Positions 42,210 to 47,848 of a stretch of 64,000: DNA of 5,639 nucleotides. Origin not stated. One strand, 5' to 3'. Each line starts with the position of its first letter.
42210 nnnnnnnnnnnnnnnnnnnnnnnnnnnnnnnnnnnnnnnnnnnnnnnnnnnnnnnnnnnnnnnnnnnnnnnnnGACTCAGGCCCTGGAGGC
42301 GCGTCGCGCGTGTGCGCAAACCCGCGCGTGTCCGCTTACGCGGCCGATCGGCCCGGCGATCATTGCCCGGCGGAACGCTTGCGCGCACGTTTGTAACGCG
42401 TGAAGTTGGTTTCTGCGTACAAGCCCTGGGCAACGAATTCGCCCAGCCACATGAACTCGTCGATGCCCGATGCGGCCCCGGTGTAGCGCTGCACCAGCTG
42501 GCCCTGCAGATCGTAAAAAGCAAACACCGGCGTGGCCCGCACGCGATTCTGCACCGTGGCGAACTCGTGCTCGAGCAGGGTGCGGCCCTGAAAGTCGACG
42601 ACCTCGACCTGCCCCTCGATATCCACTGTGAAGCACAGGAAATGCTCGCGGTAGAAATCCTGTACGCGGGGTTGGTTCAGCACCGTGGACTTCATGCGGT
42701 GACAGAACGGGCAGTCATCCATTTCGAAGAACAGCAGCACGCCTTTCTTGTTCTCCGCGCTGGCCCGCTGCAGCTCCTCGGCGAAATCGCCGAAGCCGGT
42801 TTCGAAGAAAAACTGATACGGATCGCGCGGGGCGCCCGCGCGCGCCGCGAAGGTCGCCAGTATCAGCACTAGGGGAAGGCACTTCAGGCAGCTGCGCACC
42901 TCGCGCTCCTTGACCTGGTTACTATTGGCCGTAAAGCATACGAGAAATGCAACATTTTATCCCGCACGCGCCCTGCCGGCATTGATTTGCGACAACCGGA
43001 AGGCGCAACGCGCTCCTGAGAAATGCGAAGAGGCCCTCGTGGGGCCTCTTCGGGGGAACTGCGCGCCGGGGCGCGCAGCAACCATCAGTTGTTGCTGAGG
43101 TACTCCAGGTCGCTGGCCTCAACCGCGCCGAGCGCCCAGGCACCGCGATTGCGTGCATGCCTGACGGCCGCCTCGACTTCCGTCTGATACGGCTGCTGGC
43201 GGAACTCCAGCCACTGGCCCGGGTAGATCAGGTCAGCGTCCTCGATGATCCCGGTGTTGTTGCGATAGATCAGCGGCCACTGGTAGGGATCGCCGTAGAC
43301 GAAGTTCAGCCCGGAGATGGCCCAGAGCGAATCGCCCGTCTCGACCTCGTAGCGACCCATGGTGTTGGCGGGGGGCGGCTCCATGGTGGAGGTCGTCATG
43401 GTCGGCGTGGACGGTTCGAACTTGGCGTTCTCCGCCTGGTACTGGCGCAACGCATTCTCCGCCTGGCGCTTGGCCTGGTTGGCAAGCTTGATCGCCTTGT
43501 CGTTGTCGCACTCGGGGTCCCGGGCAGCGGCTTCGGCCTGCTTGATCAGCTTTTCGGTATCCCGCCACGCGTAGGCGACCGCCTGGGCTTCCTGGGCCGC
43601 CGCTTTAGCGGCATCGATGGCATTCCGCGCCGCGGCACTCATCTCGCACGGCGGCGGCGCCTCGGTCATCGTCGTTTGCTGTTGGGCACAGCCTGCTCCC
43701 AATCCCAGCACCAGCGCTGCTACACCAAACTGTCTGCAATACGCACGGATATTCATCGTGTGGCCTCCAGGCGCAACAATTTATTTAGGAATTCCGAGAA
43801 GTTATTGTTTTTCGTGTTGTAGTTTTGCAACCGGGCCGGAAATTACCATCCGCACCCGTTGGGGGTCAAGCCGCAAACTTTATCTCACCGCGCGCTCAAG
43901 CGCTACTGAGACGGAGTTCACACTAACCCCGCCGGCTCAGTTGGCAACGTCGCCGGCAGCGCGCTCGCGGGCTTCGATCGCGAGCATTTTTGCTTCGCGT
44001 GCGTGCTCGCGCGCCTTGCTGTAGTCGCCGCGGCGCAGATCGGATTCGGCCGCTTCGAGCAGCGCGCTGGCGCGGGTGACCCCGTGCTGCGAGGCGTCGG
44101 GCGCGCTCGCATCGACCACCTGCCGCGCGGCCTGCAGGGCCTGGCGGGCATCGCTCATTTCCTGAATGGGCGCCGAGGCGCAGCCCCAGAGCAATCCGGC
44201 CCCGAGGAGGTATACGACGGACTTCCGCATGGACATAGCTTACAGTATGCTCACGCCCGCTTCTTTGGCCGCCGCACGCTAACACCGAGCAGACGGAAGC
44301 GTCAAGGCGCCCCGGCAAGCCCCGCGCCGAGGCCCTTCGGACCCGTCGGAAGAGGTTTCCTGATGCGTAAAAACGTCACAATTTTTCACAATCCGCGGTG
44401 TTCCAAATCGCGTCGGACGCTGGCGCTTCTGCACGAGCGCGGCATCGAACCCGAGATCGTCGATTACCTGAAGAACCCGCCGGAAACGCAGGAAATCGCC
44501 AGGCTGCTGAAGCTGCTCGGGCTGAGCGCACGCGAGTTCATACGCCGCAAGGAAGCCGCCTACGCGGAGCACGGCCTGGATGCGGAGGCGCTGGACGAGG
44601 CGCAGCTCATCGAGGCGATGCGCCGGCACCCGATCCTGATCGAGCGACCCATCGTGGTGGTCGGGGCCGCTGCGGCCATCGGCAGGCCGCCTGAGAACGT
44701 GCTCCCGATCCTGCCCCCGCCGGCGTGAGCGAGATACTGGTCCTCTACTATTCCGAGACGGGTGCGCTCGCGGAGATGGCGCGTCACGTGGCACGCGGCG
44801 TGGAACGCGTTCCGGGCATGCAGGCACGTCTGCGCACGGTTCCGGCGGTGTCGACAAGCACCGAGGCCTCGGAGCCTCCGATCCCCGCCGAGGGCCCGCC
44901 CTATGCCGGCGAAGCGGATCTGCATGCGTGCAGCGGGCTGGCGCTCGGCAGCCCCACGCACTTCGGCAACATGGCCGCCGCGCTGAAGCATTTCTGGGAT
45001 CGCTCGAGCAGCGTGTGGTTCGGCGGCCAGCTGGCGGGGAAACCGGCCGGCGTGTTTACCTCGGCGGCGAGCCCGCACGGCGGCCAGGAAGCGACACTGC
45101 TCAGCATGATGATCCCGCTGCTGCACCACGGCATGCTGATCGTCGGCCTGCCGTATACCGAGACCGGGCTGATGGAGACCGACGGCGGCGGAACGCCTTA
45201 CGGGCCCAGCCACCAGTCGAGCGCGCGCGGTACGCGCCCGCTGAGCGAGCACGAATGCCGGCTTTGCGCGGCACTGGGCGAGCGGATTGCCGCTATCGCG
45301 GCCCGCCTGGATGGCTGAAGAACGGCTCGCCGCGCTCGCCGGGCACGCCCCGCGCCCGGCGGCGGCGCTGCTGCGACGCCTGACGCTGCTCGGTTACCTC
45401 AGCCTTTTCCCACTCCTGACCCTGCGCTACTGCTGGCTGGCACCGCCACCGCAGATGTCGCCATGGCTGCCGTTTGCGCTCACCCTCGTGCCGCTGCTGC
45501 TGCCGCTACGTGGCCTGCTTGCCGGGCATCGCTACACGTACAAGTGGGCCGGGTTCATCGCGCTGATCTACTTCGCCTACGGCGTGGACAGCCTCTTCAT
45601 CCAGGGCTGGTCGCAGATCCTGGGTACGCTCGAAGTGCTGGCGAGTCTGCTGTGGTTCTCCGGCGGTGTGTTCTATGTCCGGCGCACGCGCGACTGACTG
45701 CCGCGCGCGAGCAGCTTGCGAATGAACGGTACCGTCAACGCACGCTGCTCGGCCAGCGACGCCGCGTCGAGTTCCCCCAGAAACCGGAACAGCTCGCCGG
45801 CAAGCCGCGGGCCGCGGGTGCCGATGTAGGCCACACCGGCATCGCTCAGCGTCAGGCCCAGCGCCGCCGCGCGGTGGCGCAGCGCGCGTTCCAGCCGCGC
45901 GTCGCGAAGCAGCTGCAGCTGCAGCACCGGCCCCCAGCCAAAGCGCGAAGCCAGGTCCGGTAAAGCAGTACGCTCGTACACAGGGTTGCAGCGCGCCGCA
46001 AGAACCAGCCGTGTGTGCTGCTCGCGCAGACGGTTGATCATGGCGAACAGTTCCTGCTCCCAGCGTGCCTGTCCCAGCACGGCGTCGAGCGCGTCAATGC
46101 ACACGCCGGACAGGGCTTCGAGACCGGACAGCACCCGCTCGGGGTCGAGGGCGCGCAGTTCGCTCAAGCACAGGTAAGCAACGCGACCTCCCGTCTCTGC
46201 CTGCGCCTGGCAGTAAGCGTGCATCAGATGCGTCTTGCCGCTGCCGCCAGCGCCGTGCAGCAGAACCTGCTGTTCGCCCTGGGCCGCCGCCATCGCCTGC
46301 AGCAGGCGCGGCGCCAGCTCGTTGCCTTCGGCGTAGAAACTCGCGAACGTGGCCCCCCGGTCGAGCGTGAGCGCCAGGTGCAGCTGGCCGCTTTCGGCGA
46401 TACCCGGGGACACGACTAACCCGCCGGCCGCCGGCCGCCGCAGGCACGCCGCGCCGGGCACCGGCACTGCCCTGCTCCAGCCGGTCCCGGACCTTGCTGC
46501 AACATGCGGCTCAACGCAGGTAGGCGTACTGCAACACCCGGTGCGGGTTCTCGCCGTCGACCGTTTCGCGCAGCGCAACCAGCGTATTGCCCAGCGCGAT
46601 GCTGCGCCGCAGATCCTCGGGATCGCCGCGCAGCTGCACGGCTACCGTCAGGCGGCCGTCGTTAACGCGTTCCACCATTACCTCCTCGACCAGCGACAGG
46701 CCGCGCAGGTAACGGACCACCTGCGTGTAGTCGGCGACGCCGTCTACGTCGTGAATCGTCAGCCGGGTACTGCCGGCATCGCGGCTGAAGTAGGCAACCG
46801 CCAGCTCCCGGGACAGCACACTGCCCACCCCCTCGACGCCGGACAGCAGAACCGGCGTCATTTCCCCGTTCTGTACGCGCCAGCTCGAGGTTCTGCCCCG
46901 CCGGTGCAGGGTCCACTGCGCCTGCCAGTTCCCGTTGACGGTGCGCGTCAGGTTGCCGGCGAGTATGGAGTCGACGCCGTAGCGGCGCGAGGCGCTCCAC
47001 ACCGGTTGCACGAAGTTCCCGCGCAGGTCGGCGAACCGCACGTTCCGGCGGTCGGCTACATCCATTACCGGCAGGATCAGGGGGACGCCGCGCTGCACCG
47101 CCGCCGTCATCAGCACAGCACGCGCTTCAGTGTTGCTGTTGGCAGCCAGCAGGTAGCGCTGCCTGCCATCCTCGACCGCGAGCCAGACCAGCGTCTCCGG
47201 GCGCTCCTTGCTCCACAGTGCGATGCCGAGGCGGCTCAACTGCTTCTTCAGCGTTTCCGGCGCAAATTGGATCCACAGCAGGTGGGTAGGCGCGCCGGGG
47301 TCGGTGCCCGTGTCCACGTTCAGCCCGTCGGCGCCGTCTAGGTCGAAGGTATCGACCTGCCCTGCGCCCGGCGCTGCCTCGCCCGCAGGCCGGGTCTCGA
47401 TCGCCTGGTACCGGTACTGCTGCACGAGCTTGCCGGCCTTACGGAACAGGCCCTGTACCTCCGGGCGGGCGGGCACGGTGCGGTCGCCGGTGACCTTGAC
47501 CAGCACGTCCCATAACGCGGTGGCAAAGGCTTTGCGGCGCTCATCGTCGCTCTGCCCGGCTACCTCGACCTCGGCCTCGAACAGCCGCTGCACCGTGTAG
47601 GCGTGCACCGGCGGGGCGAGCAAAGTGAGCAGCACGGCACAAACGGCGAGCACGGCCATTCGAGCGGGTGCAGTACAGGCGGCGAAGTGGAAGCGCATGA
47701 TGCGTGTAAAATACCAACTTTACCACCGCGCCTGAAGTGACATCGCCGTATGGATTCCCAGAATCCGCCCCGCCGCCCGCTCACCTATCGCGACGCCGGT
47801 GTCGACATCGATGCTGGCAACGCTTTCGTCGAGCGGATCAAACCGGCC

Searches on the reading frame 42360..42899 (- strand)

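Call 50: search_protein_families(library=pfam, proteins=[window:42360-42899:-], max_evalue=0.001)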
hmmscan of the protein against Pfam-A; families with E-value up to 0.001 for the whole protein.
window:42360-42899:- (179 aa): 3 families
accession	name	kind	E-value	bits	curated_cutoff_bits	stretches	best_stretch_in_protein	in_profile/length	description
PF13098.12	Thioredoxin_2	-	1.5e-17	64.3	27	1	48-145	2-97/104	Thioredoxin-like domain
PF13899.12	Thioredoxin_7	-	9.9e-11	42.1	27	1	39-130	6-82/83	Thioredoxin-like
PF03190.21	Thioredox_DsbH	-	0.00032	21.2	27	1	41-100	28-86/163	Protein of unknown function, DUF255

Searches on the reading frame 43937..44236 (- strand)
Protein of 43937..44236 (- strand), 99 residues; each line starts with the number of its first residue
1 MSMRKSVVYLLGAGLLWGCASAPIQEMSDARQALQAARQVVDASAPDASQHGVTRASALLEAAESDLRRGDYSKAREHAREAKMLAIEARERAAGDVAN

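Call 50: search_protein_families(library=pfam, proteins=[window:43937-44236:-], max_evalue=0.001)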
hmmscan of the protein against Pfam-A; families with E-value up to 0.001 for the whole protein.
window:43937-44236:- (99 aa): 1 family
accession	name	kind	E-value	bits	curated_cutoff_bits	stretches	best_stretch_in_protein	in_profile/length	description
PF14346.11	DUF4398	-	0.0004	21.3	27.9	1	25-94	1-67/78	Domain of unknown function (DUF4398)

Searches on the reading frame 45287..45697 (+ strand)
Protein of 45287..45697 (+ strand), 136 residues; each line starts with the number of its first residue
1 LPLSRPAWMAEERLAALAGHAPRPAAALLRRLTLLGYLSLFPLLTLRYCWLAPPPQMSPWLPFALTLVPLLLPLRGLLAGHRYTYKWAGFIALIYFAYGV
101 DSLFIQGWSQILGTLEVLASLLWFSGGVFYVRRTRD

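Call 60: search_protein_families(library=pfam, proteins=[window:45287-45697:+], max_evalue=0.001)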
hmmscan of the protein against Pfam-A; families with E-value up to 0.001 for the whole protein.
window:45287-45697:+ (136 aa): 1 family
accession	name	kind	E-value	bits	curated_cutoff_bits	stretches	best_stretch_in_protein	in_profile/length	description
PF09842.14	DUF2069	-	1e-25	90.3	23.3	1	32-134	1-103/104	Predicted membrane protein (DUF2069)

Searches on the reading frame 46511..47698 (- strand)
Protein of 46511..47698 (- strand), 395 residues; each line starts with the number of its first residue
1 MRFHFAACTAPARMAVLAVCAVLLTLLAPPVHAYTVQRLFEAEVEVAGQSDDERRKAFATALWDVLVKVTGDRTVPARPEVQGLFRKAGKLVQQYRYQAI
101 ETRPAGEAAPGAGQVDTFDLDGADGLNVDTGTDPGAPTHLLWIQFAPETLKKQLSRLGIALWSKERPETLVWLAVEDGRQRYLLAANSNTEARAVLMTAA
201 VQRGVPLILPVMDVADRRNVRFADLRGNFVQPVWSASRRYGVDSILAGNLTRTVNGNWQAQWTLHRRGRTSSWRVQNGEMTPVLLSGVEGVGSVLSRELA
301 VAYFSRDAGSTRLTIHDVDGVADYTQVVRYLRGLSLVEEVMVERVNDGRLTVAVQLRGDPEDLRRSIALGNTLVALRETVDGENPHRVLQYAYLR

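Call 50: search_protein_families(library=pfam, proteins=[window:46511-47698:-], max_evalue=0.001)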
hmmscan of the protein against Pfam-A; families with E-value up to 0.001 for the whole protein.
window:46511-47698:- (395 aa): 1 family
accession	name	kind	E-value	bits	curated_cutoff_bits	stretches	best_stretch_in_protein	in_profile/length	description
PF09839.14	DUF2066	-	6.9e-65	219.1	23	1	33-297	1-230/232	Uncharacterized protein conserved in bacteria (DUF2066)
